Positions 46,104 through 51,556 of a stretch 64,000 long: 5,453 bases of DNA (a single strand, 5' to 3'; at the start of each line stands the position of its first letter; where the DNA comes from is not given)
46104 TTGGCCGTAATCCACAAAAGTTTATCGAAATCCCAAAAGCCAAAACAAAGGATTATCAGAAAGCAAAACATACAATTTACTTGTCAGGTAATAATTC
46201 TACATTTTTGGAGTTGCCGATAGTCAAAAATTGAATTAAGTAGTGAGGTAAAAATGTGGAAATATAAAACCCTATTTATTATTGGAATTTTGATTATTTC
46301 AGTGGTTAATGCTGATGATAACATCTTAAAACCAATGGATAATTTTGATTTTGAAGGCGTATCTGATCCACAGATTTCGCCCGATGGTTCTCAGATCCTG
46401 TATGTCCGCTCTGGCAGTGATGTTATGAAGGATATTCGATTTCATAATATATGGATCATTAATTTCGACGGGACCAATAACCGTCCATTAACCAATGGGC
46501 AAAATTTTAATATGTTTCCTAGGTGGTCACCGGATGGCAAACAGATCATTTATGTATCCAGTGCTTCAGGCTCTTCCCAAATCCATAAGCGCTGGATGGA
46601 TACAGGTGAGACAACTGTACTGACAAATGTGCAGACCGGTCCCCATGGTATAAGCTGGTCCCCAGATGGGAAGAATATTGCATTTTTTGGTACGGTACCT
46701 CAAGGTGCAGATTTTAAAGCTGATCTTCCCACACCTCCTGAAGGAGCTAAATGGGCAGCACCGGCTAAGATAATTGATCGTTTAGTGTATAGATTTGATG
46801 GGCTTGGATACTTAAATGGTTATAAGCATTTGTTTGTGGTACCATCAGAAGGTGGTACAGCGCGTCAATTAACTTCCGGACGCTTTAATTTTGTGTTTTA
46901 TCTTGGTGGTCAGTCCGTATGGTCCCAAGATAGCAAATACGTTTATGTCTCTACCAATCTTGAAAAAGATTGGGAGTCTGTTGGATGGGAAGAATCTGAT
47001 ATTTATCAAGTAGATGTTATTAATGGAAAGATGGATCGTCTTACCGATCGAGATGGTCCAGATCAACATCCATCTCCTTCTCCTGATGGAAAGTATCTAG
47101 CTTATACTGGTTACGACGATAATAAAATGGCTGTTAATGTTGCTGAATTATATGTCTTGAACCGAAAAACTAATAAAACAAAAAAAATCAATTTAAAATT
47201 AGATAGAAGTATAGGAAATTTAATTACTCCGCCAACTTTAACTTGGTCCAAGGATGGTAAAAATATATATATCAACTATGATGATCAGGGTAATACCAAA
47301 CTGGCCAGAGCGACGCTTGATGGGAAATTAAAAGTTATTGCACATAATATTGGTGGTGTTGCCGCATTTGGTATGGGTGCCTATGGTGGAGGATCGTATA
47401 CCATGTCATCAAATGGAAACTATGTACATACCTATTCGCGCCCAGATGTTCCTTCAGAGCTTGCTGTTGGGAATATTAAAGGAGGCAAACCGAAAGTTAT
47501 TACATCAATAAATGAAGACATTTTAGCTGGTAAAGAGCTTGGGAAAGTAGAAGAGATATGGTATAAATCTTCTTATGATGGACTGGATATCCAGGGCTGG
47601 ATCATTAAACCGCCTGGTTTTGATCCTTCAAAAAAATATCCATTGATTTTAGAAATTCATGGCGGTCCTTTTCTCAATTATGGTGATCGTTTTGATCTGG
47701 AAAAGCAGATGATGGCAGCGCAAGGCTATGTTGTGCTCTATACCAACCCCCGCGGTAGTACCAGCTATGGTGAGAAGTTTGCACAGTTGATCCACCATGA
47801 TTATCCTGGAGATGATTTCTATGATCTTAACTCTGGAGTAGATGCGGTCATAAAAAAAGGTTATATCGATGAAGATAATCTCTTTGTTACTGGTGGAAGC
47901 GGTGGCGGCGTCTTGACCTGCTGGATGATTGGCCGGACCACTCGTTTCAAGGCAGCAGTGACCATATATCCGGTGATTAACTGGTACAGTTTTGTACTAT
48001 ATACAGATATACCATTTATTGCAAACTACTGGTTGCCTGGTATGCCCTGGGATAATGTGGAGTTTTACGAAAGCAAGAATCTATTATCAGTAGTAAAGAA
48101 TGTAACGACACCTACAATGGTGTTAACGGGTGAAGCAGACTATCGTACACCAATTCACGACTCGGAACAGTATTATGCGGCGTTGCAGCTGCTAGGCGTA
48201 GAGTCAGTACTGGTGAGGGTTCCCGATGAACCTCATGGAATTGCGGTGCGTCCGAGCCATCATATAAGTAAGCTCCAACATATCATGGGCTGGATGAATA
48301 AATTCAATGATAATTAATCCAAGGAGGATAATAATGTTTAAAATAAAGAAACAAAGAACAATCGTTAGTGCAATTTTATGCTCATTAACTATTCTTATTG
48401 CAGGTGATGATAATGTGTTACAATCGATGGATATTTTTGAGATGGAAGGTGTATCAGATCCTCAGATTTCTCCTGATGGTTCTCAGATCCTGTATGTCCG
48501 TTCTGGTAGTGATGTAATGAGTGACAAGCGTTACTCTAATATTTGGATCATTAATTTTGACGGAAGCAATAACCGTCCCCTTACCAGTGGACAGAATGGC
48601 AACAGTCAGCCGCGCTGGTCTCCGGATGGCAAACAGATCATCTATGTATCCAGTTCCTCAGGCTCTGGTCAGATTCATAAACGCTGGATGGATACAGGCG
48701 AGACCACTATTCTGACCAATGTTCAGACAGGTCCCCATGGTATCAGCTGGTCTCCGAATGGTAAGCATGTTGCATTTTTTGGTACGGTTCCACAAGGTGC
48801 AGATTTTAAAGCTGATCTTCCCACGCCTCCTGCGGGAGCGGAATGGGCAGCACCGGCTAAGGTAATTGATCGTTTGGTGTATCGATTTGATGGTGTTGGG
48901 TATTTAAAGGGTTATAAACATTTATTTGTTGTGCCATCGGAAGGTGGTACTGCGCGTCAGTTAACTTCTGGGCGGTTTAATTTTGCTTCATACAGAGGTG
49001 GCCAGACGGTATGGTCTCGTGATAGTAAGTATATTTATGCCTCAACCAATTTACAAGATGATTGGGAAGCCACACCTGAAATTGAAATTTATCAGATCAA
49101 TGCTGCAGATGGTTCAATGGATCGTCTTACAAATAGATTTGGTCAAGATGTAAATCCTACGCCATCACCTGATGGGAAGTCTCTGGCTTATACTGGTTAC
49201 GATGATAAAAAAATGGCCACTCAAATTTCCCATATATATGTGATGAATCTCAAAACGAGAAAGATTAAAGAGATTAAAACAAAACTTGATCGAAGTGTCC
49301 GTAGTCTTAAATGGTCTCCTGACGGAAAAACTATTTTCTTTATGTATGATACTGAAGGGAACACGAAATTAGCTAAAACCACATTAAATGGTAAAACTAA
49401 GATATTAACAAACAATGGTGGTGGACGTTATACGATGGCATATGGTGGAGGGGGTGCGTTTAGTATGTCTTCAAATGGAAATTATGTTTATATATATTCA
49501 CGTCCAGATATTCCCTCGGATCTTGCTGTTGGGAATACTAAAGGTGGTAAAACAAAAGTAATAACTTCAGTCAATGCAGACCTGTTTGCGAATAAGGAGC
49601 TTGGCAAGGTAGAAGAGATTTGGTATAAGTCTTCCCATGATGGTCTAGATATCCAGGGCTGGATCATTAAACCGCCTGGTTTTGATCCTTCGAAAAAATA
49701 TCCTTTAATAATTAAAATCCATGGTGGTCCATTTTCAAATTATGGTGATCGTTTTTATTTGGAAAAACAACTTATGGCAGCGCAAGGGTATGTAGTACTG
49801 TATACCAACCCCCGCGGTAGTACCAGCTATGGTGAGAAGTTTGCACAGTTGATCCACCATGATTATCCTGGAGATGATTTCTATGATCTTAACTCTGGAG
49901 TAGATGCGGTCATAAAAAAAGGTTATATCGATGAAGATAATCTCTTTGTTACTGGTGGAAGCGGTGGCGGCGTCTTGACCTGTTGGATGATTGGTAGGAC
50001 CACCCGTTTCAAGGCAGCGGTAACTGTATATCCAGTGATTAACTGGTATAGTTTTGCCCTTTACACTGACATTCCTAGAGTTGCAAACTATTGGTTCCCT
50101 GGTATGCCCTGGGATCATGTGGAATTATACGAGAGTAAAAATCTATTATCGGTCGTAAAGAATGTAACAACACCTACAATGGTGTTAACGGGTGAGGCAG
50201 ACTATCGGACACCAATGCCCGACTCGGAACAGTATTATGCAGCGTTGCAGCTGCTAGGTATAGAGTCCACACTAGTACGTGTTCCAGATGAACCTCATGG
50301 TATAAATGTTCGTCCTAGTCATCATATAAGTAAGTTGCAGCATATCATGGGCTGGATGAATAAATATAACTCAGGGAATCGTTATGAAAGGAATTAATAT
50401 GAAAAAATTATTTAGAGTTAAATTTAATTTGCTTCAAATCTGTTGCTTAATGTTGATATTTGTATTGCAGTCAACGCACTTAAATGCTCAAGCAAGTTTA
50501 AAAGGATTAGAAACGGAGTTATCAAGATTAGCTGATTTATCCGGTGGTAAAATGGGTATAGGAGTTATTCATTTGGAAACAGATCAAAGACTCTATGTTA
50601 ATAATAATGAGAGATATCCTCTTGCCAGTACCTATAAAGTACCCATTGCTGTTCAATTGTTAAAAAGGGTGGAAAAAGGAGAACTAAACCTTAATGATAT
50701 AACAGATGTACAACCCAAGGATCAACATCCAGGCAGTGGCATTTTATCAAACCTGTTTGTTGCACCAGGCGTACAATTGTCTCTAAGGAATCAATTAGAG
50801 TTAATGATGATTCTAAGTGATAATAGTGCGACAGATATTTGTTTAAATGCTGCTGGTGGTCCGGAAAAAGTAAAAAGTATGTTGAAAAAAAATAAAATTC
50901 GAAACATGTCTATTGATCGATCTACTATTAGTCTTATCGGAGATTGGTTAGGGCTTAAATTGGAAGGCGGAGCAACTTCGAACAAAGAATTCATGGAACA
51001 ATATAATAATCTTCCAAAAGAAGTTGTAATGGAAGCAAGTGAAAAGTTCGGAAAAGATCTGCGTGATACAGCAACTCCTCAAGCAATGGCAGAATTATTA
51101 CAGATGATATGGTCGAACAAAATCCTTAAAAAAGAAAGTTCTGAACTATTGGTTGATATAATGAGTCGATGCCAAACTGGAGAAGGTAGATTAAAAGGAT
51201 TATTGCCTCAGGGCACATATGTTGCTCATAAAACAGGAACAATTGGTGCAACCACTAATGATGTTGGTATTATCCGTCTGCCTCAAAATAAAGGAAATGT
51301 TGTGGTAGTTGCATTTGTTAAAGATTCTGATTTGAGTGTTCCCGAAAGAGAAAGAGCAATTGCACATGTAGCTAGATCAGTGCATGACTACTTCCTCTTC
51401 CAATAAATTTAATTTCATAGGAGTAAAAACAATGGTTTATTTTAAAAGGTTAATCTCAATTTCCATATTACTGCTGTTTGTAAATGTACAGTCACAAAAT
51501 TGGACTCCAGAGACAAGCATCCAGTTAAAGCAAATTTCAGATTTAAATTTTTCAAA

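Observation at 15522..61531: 46-kb co-directional array of exported exopeptidases and amidases between two SusC-like transporters: candidate utilisation locus for D-amino-acid-containing or recalcitrant peptides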

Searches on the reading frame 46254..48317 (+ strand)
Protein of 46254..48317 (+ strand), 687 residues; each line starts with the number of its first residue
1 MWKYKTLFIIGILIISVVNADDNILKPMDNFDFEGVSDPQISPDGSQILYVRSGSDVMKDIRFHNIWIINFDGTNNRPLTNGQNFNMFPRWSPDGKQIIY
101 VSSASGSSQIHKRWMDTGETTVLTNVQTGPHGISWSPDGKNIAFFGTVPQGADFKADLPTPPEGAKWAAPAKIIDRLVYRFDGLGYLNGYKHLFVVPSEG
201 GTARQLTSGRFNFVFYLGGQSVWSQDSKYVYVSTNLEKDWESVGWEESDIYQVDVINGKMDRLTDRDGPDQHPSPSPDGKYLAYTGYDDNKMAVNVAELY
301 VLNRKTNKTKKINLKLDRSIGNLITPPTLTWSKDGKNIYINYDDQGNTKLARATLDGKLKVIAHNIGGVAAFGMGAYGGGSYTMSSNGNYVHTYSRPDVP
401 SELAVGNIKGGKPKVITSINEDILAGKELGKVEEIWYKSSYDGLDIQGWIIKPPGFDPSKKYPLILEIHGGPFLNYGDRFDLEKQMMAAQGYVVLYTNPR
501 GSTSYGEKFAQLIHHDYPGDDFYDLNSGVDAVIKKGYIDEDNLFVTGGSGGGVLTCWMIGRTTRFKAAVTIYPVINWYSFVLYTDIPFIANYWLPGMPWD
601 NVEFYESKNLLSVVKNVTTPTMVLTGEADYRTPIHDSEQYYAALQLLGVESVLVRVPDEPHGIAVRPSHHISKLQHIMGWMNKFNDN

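Call 6: search_protein_families(library=pfam, proteins=[window:46254-48317:+], max_evalue=0.00001)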
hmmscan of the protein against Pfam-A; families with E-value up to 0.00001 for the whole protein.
window:46254-48317:+ (687 aa): 5 families
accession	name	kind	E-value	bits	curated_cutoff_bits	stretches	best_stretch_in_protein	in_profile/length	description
PF00326.27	Peptidase_S9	-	8.1e-50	169.7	22.6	1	480-683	3-208/213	Prolyl oligopeptidase family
PF07676.18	PD40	-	2.5e-26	91.4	20.9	1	77-110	2-36/38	WD40-like Beta Propeller Repeat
PF00930.27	DPPIV_N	-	5.2e-13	48.9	22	0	188-283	257-344/354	Dipeptidyl peptidase IV (DPP IV) N-terminal region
PF05448.18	AXE1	-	1.7e-06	27.5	21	0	434-579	58-214/321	Acetyl xylan esterase (AXE1)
PF20434.5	BD-FAE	-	9.7e-06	25.7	26.8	0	459-644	10-215/215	BD-FAE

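Call 21: search_protein_families(library=ncbifam, proteins=[window:46254-48317:+], max_evalue=1e-10)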
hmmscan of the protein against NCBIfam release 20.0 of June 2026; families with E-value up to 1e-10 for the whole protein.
window:46254-48317:+ (687 aa): 4 families
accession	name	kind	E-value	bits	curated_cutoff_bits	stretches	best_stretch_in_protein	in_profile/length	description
NF053518.1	DipepPtdsDpp5Prph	equivalog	2.8e-83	280.6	900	1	32-684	10-653/655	dipeptidyl-peptidase Dpp5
NF033523.0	lasso_peptidase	equivalog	4.8e-30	104.9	400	1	397-680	343-632/638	Atxe2 family lasso peptide isopeptidase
TIGR02800.1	propeller_TolB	equivalog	2.2e-25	89.5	343.15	1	37-145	238-340/418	Tol-Pal system beta propeller repeat protein TolB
NF002183.0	PRK01029.1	equivalog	1.8e-13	50.4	405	0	32-144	279-387/429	Tol-Pal system protein TolB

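Call 29: search_solved_structures(query=window:46254-48317:+, max_evalue=1e-15)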
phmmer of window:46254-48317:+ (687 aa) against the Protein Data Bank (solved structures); distinct sequences matched with E-value up to 1e-15: 66 (the best 60 are shown).
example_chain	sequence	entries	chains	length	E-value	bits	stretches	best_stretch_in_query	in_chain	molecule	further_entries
8wt1_A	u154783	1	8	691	1.5e-93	317.6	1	29-684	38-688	S9 family peptidase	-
5yzm_A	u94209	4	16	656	2e-55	191.6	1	36-683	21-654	Acyl-peptide hydrolase, putative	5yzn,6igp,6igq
5yzo_A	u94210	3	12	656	4.8e-55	190.3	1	36-683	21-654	Acyl-peptide hydrolase, putative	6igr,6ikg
7ep9_G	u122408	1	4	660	9.3e-43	149.7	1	415-684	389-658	S9 family peptidase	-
4hxe_B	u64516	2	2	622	5e-35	124.2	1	416-676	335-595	Putative uncharacterized protein PH0594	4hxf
4hxg_A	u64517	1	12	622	1.2e-34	122.9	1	416-676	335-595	Putative uncharacterized protein PH0594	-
7px8_A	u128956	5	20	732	1.8e-24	89.3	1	247-664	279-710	Acylamino-acid-releasing enzyme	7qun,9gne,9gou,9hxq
5l8s_A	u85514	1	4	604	3.8e-21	78.3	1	435-667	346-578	Amino acyl peptidase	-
5olj_A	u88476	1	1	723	3.8e-20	75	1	388-660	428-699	Dipeptidyl peptidase IV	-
6l8q_A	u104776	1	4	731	4.2e-20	74.9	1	449-671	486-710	Dipeptidyl peptidase 4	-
1orv_A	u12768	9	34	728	1.2e-19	73.4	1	449-671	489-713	dipeptidyl peptidase IV | Dipeptidyl peptidase 4 | Dipeptidyl peptidase 4 soluble form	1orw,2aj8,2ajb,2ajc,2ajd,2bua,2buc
5lls_A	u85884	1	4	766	1.3e-19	73.2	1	449-671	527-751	Dipeptidyl peptidase 4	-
3q8w_A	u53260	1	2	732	1.4e-19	73.2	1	450-671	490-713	Dipeptidyl peptidase 4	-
9v2l_B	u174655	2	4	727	1.9e-19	72.7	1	450-671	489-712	Dipeptidyl peptidase 4 soluble form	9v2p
9lbt_A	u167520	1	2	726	1.9e-19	72.7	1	450-671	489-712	Dipeptidyl peptidase 4 soluble form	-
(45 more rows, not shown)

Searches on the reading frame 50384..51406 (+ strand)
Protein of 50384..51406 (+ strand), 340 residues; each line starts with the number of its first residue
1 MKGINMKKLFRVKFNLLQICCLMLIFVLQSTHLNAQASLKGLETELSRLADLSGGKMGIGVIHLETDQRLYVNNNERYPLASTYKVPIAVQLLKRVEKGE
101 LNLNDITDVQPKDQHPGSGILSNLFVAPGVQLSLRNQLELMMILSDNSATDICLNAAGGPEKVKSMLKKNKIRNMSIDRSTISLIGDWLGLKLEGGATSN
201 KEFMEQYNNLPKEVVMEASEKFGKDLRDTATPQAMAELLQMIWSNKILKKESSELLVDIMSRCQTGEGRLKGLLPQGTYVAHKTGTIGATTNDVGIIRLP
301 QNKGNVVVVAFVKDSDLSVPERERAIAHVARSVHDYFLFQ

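Call 6: search_protein_families(library=pfam, proteins=[window:50384-51406:+], max_evalue=0.00001)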
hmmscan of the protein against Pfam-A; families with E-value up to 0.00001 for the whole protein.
window:50384-51406:+ (340 aa): 2 families
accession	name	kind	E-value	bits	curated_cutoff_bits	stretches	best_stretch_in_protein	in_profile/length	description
PF13354.11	Beta-lactamase2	-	6.5e-51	173.1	22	1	58-312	1-214/214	Beta-lactamase enzyme family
PF00144.29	Beta-lactamase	-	4e-07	30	27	0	69-105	41-77/329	Beta-lactamase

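Call 21: search_protein_families(library=ncbifam, proteins=[window:50384-51406:+], max_evalue=1e-10)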
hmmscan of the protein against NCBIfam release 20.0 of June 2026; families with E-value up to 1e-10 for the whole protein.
window:50384-51406:+ (340 aa): 99 families (the best 25 are shown)
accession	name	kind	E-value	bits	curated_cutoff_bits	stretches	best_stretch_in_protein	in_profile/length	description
NF033103.1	bla_class_A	equivalog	1.2e-61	208.1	200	1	46-336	2-256/257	class A beta-lactamase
NF012099.1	SubclassA2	equivalog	2.5e-52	177.7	320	2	191-338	115-271/275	class A beta-lactamase, subclass A2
NF000298.2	blaTLA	exception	1.5e-36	126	640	2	227-337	188-304/309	TLA family extended-spectrum class A beta-lactamase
NF000390.2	blaVEB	exception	4.3e-34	117.9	670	2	185-338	134-297/299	VEB family extended-spectrum class A beta-lactamase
NF000481.1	carbeni_gen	exception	2.4e-33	115.9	430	2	23-181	4-159/284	CARB/PSE/RTG family carbenicillin-hydrolyzing class A beta-lactamase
NF000447.2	bla-A_Chryseo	exception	7.2e-30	104.2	510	2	191-337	135-290/292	CGA/CIA family class A beta-lactamase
NF040472.1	blaPAD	exception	1.2e-29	103.6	575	2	26-171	19-163/297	PAD family carbapenem-hydrolyzing class A beta-lactamase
NF050797.1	blaCESS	exception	2.1e-29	102.7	525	2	33-170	27-161/296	CESS family extended-spectrum class A beta-lactamase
NF033626.2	blaBKC_GPC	exception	7.8e-28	97.6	575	2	33-179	24-171/297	BKC/GPC family carbapenem-hydrolyzing class A beta-lactamase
NF000389.2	blaPER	exception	9.4e-28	97.2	650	1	227-336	183-297/308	PER family extended-spectrum class A beta-lactamase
NF040609.1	blaRASA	exception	4.1e-27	95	600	2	15-170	4-157/295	RASA family extended-spectrum class A beta-lactamase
NF040780.1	blaHBL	exception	1.4e-26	93.6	580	1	224-332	183-291/304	HBL family class A beta-lactamase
NF041445.1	blaRATA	exception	2.5e-26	92.5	660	1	221-337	174-299/302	RATA family class A beta-lactamase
NF000232.1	lactamase_L2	exception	1.1e-25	90.8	540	1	34-170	36-168/303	L2 family extended-spectrum class A beta-lactamase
NF040812.1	blaGMA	exception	4.2e-25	88.7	600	1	18-179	7-155/282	GMA family class A beta-lactamase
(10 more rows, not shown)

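Call 28: search_solved_structures(query=window:50384-51406:+, max_evalue=1e-25, show_alignments=1)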
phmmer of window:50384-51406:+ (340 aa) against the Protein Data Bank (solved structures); distinct sequences matched with E-value up to 1e-25: 16.
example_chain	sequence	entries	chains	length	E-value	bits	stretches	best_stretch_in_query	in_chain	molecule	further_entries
8eo7_A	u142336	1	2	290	2.6e-37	132.2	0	224-336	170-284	beta-lactamase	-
8eo5_A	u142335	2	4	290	3.4e-37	131.8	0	225-336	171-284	LRA-5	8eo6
5gs8_A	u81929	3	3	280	6.9e-34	120.9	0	228-338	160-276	Beta-lactamase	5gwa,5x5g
6nvu_A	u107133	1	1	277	8.1e-34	120.7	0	228-338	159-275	Beta-lactamase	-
6nvt_A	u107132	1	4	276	9.1e-34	120.5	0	227-337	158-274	Beta-lactamase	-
6pq8_A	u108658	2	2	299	1e-33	120.4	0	227-338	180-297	Beta-lactamase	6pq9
6v4w_A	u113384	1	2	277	1.2e-31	113.6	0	35-180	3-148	Beta-lactamase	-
4uhu_A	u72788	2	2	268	1.1e-27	100.6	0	219-337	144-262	GNCA LACTAMASE W229D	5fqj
5fqm_A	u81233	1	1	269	1.4e-27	100.2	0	219-337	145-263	GNCA BETA LACTAMASE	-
5fqq_A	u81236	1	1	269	1.6e-27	100.1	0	224-333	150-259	GNCA4 LACTAMASE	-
5fqi_A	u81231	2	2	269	1.6e-27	100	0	224-333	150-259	GNCA4 LACTAMASE W229D AND F290W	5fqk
4b88_A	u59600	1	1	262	2e-27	99.7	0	219-335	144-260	BETA-LACTAMASE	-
4c6y_A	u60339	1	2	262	2.7e-27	99.3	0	217-336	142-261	BETA-LACTAMASE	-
6ty6_A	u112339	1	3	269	7.7e-27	97.8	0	224-334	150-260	Beta lactamase (GNCA4-2)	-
6tww_A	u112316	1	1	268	1.7e-26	96.7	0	224-333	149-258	Beta-Lactamase (GNCA4)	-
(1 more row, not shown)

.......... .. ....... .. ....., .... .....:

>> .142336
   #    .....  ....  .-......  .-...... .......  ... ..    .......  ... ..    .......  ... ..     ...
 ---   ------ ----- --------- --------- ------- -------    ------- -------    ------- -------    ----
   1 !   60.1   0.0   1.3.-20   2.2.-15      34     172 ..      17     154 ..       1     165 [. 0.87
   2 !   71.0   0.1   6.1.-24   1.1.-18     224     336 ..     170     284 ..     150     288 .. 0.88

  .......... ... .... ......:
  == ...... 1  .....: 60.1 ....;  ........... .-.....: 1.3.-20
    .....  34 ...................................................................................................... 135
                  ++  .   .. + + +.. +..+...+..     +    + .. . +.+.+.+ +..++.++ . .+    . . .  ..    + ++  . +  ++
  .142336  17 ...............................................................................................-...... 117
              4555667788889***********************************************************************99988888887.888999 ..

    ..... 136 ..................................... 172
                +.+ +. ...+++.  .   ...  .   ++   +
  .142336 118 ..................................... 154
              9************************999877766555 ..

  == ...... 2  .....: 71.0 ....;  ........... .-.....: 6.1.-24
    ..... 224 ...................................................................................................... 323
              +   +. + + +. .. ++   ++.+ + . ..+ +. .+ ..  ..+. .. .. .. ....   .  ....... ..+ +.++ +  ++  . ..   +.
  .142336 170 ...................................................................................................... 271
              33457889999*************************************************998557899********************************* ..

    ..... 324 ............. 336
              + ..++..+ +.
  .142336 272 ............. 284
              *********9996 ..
